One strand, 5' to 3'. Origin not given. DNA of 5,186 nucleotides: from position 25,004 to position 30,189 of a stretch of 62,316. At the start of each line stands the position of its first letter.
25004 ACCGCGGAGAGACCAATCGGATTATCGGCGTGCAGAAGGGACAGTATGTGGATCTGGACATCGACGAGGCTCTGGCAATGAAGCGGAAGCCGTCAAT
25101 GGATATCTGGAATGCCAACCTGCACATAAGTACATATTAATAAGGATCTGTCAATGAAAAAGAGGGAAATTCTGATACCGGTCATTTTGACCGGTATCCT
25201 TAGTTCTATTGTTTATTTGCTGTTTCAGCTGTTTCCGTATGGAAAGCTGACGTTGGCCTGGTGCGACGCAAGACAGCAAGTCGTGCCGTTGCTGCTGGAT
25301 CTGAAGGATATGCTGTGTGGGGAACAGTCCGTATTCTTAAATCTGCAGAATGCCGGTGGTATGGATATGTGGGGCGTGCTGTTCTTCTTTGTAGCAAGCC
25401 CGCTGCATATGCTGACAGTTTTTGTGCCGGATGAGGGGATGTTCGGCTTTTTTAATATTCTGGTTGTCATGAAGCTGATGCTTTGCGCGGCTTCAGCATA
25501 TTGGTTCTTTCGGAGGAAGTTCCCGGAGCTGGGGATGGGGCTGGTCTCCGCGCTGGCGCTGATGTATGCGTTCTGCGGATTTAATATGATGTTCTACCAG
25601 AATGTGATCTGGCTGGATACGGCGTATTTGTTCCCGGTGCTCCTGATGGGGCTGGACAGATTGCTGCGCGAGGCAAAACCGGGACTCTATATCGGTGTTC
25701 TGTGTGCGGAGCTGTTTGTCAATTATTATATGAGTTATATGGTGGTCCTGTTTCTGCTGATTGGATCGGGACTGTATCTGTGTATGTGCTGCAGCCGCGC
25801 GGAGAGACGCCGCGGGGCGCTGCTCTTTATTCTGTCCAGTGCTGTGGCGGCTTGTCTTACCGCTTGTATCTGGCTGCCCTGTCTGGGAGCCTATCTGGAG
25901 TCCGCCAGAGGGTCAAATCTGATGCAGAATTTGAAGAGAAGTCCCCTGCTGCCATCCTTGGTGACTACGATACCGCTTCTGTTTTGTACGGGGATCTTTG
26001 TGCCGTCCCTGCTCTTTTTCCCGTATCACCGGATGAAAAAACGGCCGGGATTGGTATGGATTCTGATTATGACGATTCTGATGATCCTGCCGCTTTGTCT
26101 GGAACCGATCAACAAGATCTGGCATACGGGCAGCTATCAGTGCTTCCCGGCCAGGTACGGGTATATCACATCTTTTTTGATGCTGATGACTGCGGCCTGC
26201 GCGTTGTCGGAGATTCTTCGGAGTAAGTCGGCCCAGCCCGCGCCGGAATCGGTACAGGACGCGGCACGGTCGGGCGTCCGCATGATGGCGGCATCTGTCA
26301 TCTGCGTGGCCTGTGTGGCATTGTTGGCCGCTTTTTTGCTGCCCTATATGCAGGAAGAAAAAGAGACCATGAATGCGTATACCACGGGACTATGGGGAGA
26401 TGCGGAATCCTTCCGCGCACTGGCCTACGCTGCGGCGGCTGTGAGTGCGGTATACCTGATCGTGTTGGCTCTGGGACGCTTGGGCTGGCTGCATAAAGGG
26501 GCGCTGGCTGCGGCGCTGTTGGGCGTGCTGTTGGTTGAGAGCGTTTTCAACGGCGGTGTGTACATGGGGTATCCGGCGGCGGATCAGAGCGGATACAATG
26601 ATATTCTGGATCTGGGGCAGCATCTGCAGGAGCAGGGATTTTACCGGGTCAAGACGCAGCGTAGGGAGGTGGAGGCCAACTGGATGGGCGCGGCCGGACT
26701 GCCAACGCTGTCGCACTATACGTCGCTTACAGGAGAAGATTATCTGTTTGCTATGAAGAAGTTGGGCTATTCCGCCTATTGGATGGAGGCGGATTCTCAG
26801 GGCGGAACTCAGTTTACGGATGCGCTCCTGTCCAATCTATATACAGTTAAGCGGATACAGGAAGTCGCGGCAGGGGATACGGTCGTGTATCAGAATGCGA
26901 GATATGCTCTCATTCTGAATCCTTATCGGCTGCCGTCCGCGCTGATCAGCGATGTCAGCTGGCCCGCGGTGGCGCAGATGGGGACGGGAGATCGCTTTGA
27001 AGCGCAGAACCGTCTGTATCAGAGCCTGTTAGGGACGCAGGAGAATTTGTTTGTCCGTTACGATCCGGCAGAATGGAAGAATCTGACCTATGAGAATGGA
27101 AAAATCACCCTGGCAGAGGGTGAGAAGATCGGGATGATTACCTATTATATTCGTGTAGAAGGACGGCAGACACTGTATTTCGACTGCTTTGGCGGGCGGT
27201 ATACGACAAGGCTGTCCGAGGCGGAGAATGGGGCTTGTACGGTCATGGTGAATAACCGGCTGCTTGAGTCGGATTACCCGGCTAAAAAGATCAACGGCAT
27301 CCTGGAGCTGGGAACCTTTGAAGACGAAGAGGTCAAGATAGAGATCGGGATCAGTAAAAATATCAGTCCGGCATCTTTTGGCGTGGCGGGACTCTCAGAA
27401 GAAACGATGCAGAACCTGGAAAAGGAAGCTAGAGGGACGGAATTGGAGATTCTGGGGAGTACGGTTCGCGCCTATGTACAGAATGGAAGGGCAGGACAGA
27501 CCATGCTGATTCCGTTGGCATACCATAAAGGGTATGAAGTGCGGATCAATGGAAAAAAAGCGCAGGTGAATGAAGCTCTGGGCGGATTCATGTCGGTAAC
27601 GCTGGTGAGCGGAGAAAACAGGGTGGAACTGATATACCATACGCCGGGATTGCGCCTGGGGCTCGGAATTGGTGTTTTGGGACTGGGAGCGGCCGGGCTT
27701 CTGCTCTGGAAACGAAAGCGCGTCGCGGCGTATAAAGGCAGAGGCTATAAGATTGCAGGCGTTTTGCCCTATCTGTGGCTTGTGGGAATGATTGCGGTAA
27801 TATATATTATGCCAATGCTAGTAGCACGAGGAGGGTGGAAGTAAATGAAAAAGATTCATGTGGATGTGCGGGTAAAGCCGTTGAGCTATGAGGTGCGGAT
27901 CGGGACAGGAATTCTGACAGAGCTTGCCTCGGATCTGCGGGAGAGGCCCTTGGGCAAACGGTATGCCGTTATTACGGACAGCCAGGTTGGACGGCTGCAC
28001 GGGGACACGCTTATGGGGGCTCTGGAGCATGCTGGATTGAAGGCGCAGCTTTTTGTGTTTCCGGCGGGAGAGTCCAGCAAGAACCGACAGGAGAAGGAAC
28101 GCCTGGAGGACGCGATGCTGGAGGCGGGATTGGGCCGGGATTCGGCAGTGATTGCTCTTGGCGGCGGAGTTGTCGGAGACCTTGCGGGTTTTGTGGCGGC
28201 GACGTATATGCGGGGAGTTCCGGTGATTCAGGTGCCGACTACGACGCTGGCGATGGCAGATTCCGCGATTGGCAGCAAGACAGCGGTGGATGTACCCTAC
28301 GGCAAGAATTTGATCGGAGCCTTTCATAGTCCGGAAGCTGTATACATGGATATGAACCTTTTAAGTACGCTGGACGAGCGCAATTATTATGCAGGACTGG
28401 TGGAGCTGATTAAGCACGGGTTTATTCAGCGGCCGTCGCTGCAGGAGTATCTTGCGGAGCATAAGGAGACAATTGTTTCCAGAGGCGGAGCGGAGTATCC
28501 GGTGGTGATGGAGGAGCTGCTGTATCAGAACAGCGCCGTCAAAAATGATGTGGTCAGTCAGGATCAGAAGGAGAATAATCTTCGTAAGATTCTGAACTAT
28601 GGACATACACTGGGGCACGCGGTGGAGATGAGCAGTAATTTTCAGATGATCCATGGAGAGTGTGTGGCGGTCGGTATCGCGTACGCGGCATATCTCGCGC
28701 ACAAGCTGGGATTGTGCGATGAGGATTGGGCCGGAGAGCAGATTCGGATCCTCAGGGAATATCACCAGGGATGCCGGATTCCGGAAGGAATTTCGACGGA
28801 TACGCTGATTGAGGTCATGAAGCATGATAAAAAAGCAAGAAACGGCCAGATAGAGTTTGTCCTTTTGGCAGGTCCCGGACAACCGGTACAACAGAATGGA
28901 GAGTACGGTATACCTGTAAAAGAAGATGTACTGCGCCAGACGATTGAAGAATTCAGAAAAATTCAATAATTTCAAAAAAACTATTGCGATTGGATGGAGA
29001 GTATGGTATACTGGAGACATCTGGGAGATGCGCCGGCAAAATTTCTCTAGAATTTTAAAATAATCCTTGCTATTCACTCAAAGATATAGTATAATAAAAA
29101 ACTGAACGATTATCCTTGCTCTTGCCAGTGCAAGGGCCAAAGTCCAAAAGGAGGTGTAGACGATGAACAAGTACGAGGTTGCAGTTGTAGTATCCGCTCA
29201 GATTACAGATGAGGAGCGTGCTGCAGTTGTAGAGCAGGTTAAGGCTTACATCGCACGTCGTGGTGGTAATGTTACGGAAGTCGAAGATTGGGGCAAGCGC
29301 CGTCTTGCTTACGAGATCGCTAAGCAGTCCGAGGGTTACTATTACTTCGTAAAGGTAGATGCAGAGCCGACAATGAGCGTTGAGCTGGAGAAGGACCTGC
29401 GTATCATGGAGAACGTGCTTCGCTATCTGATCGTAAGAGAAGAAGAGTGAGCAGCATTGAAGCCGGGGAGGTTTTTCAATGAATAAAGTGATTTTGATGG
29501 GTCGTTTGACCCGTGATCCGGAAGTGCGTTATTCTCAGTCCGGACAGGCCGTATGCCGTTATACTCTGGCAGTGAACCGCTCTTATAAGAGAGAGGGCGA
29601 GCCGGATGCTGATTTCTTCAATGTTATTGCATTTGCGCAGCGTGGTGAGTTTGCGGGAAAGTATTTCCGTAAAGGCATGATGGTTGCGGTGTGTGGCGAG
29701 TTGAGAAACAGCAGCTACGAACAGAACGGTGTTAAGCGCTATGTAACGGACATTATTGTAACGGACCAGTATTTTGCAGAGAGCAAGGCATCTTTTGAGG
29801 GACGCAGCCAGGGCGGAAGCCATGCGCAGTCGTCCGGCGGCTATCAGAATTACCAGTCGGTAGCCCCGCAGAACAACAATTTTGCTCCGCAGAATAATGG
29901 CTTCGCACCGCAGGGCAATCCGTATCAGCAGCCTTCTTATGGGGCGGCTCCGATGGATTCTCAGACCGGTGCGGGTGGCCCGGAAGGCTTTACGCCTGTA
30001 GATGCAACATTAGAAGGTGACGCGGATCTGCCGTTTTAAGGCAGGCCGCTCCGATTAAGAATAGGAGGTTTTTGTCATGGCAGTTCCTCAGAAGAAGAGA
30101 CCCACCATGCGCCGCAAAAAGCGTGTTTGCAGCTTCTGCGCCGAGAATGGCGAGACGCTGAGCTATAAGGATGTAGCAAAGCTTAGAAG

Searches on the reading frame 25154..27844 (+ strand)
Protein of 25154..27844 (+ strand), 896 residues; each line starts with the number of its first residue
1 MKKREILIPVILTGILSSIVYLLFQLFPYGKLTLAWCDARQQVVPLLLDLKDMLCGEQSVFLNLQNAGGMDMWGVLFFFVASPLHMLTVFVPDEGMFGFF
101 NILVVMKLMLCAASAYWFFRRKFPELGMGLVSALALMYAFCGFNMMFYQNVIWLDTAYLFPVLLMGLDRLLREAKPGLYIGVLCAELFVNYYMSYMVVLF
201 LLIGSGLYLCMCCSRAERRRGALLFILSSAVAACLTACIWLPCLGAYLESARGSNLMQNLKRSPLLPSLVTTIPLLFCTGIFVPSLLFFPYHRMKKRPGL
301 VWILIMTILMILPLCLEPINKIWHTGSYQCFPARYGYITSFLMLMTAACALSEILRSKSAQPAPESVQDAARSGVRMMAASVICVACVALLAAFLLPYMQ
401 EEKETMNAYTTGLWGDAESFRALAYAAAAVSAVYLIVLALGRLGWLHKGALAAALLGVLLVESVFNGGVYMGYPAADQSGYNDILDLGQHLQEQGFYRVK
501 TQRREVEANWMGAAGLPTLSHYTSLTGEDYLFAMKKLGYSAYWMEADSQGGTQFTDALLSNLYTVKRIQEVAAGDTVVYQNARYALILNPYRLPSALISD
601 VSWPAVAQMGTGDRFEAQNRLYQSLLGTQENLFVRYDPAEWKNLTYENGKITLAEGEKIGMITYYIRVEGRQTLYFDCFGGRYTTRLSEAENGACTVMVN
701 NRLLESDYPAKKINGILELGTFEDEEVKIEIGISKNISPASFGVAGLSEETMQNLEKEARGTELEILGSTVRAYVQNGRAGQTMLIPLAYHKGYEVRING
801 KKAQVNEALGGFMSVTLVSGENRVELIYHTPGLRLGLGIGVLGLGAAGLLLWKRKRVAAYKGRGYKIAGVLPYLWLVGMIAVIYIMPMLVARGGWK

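Call 8: search_protein_families(library=pfam, proteins=[window:25154-27844:+])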
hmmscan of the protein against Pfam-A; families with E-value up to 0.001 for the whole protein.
window:25154-27844:+ (896 aa): 1 family
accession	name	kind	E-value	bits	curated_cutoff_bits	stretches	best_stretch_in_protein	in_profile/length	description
PF09586.16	YfhO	-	6e-108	362.8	28.5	1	10-839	2-834/835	Bacterial membrane protein YfhO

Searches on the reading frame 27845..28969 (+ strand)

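Call 8: search_protein_families(library=pfam, proteins=[window:27845-28969:+])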
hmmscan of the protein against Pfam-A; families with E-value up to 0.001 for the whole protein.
window:27845-28969:+ (374 aa): 4 families
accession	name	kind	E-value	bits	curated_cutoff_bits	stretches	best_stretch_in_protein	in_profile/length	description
PF01761.26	DHQ_synthase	-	1.2e-44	151.1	24.2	1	71-181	3-113/115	3-dehydroquinate synthase N-terminal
PF24621.2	DHQS_C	-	1e-35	123.3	27.6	1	184-331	1-144/144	3-dehydroquinate synthase C-terminal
PF13685.12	Fe-ADH_2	-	1.3e-09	38.6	28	1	18-134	1-108/149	Iron-containing alcohol dehydrogenase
PF00465.25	Fe-ADH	-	9.3e-08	32.3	31.3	1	16-133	3-130/168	Iron-containing alcohol dehydrogenase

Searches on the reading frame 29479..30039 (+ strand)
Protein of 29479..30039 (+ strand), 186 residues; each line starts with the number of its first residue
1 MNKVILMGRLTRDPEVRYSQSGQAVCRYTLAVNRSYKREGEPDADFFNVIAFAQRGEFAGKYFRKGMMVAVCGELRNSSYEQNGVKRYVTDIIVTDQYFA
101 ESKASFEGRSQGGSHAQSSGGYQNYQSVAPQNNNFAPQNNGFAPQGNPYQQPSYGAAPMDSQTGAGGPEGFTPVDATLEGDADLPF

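Call 48: search_protein_families(library=pfam, proteins=[window:29479-30039:+], max_evalue=0.00001)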
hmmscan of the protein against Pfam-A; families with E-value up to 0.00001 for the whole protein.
window:29479-30039:+ (186 aa): 1 family
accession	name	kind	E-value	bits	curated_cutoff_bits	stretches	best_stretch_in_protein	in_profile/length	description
PF00436.31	SSB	-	1.6e-28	99.3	26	1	1-96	1-100/104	Single-strand binding protein family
